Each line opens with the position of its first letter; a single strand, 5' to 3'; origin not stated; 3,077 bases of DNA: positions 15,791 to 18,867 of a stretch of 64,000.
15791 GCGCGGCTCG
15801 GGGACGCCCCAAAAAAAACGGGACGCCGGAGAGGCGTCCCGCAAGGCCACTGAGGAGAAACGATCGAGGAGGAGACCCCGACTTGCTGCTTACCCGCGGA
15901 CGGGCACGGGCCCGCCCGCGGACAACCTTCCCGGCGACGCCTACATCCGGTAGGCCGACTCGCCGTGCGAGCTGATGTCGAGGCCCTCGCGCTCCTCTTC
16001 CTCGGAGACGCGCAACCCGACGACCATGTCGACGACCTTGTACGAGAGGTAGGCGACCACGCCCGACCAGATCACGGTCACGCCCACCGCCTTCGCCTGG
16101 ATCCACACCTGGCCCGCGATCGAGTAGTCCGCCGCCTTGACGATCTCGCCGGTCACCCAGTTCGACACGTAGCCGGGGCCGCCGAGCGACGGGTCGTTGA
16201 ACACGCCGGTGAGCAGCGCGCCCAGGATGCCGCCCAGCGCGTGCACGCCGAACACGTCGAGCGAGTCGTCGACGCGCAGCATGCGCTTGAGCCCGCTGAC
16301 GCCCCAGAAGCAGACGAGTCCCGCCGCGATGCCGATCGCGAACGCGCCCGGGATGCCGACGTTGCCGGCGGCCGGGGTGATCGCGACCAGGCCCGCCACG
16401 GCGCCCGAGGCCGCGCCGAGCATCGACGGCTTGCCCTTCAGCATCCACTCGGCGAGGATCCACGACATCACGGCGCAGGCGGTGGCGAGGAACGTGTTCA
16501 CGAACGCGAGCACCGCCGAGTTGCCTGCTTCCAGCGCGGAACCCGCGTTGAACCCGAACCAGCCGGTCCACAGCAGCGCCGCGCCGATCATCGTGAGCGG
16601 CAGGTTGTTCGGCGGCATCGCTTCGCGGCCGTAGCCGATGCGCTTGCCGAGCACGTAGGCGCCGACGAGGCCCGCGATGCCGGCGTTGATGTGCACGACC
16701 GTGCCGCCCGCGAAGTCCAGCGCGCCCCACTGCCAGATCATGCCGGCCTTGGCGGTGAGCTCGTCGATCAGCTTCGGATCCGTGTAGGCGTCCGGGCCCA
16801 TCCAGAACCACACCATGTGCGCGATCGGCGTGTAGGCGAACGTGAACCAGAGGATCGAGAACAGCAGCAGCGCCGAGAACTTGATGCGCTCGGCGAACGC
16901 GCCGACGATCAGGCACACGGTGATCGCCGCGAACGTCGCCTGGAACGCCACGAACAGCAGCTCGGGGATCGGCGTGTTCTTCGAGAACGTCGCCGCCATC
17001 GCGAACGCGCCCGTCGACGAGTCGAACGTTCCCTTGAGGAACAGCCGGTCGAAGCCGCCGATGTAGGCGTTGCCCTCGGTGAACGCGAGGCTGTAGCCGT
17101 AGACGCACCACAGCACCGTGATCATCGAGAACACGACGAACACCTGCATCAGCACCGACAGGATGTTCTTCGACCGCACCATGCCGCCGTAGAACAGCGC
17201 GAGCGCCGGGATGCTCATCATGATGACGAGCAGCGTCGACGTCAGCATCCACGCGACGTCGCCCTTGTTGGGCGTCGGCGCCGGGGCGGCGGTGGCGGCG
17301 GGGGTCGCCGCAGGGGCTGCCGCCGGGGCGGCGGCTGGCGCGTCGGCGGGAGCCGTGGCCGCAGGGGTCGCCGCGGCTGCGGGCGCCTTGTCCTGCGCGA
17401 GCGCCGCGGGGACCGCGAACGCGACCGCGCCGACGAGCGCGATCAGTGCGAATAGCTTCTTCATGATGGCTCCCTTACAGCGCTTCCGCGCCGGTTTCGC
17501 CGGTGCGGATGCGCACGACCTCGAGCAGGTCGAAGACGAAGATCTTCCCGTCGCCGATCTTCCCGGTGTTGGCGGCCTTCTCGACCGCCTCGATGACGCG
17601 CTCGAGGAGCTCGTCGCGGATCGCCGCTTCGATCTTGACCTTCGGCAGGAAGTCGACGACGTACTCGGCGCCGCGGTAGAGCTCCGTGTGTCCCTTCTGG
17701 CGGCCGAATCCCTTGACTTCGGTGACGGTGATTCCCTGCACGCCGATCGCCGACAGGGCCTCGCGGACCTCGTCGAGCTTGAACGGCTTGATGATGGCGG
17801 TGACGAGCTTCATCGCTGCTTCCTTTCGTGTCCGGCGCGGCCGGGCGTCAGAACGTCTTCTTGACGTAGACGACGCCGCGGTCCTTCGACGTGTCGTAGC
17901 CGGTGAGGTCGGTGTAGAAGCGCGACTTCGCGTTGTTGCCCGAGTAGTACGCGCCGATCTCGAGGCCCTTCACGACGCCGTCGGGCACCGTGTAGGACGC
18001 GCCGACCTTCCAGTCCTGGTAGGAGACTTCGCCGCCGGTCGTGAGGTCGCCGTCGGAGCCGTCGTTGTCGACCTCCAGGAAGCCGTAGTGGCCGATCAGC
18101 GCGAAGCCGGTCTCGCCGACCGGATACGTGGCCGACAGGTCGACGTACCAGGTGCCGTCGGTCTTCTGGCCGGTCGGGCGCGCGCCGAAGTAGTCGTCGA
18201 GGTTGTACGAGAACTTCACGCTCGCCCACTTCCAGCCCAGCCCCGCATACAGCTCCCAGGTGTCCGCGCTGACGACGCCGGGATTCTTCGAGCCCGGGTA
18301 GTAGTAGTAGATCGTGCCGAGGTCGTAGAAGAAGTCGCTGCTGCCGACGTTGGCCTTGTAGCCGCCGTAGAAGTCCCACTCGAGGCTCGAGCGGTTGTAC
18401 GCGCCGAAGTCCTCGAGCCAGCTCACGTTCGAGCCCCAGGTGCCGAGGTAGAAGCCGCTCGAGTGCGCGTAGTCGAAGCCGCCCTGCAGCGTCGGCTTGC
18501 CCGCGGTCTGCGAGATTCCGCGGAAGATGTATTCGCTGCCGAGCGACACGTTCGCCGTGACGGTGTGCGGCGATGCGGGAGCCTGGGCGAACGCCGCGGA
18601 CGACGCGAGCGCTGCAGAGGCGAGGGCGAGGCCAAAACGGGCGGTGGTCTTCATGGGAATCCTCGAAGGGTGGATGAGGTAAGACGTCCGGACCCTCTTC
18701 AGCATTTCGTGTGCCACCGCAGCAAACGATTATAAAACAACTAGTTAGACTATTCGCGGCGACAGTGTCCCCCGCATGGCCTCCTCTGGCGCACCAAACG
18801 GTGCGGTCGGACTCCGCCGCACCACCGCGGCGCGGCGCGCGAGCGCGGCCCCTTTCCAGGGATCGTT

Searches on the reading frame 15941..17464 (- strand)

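Call 94: search_protein_families(library=ncbifam, max_evalue=0.00001, proteins=[window:15941-17464:-])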
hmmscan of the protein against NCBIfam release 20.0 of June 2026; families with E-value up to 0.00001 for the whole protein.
window:15941-17464:- (507 aa): 3 families
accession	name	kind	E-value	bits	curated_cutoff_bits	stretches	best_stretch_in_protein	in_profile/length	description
NF007947.0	PRK10666.1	equivalog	6.4e-158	526.2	657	1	52-506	14-427/428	ammonium transporter AmtB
TIGR00836.1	amt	subfamily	5.3e-132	440.6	343.3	1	69-505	1-406/406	ammonium transporter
TIGR03644.1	marine_trans_1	hypoth_equivalog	2.6e-53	181.3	514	1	72-505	7-401/404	probable ammonium transporter, marine subtype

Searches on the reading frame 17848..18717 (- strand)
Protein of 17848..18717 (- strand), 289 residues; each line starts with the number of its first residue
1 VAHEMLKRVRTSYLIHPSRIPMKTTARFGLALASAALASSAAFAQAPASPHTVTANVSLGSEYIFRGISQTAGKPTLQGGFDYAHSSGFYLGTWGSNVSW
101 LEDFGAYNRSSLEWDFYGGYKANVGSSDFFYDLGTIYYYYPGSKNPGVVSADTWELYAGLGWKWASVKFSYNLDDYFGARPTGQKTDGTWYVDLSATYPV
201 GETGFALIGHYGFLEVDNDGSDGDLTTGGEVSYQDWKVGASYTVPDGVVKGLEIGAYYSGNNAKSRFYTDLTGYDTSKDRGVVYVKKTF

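Call 94: search_protein_families(library=ncbifam, max_evalue=0.00001, proteins=[window:17848-18717:-])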
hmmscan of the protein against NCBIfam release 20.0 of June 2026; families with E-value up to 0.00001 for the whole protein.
window:17848-18717:- (289 aa): 1 family
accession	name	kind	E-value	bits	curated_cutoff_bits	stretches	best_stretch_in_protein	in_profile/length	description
TIGR02001.1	gcw_chp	subfamily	5.9e-46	157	47.15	1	31-289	9-244/244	TorF family putative porin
